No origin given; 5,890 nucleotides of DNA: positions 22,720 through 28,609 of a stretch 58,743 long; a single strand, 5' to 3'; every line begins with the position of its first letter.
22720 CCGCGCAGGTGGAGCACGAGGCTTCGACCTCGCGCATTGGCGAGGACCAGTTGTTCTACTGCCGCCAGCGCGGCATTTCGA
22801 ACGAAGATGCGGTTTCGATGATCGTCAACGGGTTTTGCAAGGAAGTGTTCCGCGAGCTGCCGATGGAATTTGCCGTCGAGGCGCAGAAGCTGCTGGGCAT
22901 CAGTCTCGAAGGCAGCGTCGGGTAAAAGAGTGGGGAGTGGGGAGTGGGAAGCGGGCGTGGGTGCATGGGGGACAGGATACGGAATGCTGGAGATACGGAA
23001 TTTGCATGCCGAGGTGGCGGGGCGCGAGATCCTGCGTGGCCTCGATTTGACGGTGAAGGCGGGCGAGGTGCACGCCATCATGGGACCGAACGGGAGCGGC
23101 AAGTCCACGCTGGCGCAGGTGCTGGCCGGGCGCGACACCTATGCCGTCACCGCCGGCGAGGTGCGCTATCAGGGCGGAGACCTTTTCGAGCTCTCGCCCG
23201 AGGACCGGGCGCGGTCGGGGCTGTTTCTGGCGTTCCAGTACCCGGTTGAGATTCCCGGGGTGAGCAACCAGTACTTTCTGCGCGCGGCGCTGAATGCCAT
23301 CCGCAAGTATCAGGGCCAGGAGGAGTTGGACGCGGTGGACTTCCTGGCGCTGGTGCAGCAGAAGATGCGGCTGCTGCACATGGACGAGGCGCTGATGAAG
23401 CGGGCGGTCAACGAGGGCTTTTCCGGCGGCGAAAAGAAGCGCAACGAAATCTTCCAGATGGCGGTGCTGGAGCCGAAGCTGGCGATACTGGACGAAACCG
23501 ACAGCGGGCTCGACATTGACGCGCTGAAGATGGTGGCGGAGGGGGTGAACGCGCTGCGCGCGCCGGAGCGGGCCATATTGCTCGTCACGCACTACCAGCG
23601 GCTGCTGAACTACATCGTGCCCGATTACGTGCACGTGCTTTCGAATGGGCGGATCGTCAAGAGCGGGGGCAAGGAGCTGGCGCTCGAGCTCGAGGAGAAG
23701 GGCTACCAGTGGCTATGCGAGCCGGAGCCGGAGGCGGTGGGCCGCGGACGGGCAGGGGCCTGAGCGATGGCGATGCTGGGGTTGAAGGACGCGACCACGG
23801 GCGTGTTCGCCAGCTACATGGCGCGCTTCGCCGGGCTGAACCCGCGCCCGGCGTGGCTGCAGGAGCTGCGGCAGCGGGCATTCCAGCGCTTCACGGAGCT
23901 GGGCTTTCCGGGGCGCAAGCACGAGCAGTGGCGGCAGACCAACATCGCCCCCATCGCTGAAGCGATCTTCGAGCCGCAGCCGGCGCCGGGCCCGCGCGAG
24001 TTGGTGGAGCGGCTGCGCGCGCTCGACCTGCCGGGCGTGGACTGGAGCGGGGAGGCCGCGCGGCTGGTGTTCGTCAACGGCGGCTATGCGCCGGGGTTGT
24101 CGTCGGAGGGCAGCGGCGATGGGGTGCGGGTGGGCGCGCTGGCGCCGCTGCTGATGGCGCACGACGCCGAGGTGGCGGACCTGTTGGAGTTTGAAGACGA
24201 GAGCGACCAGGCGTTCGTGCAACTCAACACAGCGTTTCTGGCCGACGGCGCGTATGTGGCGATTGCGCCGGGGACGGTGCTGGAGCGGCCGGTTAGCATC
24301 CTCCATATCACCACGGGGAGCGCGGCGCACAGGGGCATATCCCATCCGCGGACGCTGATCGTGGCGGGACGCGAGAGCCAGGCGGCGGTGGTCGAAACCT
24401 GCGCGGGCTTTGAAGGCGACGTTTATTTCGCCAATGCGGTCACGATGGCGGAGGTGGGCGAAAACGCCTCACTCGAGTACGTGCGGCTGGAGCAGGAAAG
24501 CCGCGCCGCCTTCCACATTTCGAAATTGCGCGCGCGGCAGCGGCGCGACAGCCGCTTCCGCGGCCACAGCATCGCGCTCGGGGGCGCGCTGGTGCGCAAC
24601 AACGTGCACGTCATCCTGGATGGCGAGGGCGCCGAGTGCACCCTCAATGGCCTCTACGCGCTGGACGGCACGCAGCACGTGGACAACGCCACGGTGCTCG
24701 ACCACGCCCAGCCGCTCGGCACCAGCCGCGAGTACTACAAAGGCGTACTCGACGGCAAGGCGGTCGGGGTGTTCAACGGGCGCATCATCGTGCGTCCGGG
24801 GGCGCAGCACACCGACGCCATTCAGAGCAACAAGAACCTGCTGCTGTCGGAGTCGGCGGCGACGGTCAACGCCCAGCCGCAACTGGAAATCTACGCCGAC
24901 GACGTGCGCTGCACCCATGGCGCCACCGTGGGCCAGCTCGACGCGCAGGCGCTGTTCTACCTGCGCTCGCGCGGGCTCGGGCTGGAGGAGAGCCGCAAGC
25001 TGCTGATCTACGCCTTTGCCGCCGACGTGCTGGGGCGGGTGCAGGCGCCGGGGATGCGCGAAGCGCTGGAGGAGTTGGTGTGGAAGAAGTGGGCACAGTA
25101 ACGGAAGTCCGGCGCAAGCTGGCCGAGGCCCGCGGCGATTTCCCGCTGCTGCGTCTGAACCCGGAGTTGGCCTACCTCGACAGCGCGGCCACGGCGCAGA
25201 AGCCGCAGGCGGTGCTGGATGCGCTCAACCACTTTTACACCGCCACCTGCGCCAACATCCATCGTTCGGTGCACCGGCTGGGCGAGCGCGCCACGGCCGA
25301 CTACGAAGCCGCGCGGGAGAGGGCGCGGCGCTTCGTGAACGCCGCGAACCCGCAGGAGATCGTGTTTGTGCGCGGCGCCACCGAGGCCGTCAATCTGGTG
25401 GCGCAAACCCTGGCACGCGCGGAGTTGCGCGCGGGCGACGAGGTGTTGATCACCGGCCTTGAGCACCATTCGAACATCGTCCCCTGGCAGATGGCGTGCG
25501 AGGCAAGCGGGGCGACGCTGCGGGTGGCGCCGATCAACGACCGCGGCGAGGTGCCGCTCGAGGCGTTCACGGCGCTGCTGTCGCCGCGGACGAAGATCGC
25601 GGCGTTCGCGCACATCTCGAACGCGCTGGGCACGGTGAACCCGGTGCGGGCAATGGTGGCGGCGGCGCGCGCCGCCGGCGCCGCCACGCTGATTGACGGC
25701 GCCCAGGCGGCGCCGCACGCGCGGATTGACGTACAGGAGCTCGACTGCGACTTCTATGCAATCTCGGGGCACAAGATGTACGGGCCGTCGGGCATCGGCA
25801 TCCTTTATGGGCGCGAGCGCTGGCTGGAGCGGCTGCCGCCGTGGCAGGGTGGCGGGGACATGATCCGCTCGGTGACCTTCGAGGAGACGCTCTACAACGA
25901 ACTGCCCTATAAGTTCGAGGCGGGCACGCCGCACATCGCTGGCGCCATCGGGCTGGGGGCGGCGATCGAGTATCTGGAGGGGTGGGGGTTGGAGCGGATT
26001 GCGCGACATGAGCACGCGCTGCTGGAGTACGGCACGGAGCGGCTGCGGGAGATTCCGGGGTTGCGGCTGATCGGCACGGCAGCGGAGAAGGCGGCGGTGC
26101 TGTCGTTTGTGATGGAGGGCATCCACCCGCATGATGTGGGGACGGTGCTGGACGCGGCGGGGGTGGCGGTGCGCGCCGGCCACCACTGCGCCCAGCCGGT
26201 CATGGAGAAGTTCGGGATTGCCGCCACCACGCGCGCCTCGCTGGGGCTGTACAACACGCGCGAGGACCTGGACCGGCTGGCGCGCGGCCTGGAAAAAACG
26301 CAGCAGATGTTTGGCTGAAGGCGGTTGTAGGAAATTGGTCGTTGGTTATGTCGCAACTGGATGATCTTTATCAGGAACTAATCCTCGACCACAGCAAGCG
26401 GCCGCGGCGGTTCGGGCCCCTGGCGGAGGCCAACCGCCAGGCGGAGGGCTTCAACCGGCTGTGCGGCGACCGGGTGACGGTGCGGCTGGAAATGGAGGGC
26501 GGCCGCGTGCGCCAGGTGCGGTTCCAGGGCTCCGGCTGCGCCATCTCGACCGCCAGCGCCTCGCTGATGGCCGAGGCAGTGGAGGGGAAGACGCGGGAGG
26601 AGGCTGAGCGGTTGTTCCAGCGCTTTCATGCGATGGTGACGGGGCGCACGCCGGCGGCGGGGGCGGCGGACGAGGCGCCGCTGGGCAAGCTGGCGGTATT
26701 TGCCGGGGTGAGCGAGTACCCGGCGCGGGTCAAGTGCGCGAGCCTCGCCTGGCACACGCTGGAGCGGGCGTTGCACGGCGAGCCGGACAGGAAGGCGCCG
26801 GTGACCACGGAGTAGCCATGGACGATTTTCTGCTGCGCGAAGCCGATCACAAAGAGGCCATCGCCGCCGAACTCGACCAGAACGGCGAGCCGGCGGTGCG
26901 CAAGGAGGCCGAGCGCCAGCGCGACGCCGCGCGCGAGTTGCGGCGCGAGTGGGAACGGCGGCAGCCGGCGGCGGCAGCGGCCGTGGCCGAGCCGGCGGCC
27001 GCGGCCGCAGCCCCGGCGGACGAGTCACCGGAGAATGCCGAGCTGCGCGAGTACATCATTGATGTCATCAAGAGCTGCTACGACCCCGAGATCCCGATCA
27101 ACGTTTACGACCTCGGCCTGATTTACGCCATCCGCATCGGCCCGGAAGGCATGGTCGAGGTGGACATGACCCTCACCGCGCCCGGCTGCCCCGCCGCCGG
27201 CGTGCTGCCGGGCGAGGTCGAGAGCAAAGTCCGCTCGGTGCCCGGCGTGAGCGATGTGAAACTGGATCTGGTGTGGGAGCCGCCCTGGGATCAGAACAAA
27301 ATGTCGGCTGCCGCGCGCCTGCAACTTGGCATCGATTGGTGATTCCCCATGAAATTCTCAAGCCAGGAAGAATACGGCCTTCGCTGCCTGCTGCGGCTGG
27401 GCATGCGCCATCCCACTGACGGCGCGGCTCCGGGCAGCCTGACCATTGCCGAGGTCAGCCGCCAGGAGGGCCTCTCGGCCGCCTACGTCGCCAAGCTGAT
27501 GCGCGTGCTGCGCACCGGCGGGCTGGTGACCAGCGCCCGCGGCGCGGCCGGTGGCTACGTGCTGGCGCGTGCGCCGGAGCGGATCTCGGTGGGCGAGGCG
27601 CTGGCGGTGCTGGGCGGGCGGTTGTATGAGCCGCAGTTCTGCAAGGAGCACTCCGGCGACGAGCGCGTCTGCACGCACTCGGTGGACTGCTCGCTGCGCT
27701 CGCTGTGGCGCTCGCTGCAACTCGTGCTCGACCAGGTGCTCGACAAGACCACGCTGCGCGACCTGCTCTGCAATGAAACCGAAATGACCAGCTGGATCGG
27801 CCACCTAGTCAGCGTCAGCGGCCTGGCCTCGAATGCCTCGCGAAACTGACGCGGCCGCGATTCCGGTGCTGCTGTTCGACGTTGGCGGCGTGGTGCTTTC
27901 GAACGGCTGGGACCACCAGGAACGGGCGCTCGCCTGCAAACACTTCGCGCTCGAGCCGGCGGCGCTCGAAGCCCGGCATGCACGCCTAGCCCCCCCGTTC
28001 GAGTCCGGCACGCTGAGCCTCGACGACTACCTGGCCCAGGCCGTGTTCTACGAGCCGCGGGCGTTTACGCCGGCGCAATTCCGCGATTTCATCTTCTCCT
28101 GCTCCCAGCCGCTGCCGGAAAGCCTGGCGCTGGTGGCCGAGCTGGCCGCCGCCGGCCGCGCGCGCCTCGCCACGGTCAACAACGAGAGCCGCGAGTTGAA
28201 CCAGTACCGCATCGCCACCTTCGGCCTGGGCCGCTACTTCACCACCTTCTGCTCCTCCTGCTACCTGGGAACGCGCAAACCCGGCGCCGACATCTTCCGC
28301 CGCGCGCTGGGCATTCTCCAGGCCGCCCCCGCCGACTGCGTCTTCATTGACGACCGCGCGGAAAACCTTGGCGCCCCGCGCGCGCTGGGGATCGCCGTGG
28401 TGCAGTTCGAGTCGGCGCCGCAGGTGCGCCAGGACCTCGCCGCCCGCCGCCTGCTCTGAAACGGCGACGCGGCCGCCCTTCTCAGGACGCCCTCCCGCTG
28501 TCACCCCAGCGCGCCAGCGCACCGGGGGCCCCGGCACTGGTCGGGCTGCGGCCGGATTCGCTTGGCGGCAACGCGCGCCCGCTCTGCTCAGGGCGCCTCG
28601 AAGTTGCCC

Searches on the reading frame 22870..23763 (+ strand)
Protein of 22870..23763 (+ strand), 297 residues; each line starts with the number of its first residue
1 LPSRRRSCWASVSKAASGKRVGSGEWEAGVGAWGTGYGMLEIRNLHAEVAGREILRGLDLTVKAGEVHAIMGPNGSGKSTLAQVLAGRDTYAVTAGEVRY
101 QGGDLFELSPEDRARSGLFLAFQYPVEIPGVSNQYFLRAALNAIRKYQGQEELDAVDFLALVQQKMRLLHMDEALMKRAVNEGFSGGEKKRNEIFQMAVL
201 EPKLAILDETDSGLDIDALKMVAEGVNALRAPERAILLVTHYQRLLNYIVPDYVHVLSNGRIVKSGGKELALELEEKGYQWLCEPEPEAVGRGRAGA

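Call 21: search_protein_families(library=pfam, proteins=[window:22870-23763:+])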
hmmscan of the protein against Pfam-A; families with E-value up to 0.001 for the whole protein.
window:22870-23763:+ (297 aa): 3 families
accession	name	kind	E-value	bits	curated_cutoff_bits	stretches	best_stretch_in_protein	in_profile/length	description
PF00005.33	ABC_tran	-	7.8e-23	82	25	1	55-210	1-135/137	ABC transporter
PF02463.25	SMC_N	-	1.9e-05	24.7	40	0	66-83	25-42/220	RecF/RecN/SMC N terminal domain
PF13304.12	AAA_21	-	0.00016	22.3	27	0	68-86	2-20/304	AAA domain, putative AbiEii toxin, Type IV TA system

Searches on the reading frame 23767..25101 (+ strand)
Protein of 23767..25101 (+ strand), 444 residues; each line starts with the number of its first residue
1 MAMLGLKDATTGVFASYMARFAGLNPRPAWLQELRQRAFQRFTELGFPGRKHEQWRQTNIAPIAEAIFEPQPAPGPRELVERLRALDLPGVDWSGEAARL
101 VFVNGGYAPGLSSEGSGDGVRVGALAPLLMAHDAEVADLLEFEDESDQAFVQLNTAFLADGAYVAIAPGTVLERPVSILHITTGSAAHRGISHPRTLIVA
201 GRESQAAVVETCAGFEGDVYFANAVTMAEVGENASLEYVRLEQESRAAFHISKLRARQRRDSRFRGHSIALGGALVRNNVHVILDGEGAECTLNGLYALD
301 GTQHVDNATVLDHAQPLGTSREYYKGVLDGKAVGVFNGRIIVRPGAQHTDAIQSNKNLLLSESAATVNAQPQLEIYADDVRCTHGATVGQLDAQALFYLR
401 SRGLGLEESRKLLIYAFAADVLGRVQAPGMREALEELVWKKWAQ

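Call 21: search_protein_families(library=pfam, proteins=[window:23767-25101:+])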
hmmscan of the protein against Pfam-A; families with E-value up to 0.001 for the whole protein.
window:23767-25101:+ (444 aa): 2 families
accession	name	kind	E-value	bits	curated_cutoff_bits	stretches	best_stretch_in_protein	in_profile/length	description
PF01458.23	SUFBD_core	-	2e-81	273.3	27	1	189-417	7-232/232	SUF system FeS cluster assembly, SufBD core domain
PF19295.5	SufBD_N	-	8.9e-13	48.7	23.5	1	29-178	24-172/172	SufBD protein N-terminal region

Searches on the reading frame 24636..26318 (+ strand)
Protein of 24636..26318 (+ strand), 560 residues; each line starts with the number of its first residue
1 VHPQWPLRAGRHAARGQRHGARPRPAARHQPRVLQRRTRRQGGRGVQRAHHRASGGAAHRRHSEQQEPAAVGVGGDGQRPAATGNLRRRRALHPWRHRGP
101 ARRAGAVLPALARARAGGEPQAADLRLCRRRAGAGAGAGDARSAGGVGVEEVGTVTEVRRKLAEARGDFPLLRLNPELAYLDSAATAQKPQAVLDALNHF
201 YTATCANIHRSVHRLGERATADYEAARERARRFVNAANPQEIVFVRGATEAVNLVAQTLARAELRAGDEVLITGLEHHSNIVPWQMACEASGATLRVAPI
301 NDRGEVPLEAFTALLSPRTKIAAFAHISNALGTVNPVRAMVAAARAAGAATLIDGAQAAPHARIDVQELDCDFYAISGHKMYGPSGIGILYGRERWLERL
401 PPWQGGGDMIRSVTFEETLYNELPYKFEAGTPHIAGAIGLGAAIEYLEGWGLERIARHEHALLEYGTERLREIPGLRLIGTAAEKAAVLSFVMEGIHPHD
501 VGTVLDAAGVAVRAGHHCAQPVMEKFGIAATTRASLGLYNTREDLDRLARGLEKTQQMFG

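Call 21: search_protein_families(library=pfam, proteins=[window:24636-26318:+])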
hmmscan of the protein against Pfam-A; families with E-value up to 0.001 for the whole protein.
window:24636-26318:+ (560 aa): 1 family
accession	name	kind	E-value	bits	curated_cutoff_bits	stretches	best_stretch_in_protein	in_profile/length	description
PF00266.25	Aminotran_5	-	8.2e-149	496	21.5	1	180-548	2-371/371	Aminotransferase class-V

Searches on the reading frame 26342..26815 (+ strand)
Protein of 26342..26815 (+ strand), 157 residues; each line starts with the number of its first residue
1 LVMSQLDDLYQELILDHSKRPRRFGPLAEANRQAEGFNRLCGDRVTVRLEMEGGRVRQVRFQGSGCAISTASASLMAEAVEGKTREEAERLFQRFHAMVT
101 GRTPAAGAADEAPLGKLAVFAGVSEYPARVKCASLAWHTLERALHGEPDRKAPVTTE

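Call 21: search_protein_families(library=pfam, proteins=[window:26342-26815:+])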
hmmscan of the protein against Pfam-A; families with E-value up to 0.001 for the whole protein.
window:26342-26815:+ (157 aa): 1 family
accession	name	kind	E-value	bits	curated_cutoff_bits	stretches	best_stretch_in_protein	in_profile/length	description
PF01592.21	NifU_N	-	2e-22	80.1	22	1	10-132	2-126/127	NifU-like N terminal domain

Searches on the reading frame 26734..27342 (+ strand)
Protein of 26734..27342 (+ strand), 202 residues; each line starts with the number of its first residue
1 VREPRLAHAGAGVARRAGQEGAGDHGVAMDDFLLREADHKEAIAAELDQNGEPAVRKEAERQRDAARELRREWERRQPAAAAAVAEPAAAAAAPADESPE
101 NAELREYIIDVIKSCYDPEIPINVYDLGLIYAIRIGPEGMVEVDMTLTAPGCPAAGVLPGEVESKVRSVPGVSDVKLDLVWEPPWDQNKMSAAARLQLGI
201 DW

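Call 21: search_protein_families(library=pfam, proteins=[window:26734-27342:+])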
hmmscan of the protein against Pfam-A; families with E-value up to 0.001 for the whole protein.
window:26734-27342:+ (202 aa): 1 family
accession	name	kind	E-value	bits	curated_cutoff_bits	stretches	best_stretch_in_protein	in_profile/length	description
PF01883.24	FeS_assembly_P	-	7.9e-17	61.8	23.5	1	106-176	2-72/73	Iron-sulfur cluster assembly protein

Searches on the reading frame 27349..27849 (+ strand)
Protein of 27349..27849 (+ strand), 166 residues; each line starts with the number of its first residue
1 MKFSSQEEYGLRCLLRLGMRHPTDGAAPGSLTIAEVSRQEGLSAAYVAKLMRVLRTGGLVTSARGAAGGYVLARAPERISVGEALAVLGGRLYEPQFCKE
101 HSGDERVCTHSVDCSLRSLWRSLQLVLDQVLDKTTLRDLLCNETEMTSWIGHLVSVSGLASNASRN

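Call 19: search_protein_families(library=pfam, proteins=[window:27349-27849:+])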
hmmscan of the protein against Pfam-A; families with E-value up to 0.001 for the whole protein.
window:27349-27849:+ (166 aa): 1 family
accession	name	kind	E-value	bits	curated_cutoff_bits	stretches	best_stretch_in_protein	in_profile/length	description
PF02082.26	Rrf2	-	2.3e-28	99.4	30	1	4-141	2-131/132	Iron-dependent Transcriptional regulator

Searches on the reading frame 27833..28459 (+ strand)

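Call 19: search_protein_families(library=pfam, proteins=[window:27833-28459:+])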
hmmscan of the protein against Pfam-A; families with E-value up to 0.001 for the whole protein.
window:27833-28459:+ (208 aa): 2 families
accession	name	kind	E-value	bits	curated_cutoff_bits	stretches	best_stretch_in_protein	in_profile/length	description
PF00702.32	Hydrolase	-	1.7e-12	48.6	26.4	1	74-186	85-191/191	haloacid dehalogenase-like hydrolase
PF13419.12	HAD_2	-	7.9e-07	29.8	23.8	1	92-190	79-176/178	Haloacid dehalogenase-like hydrolase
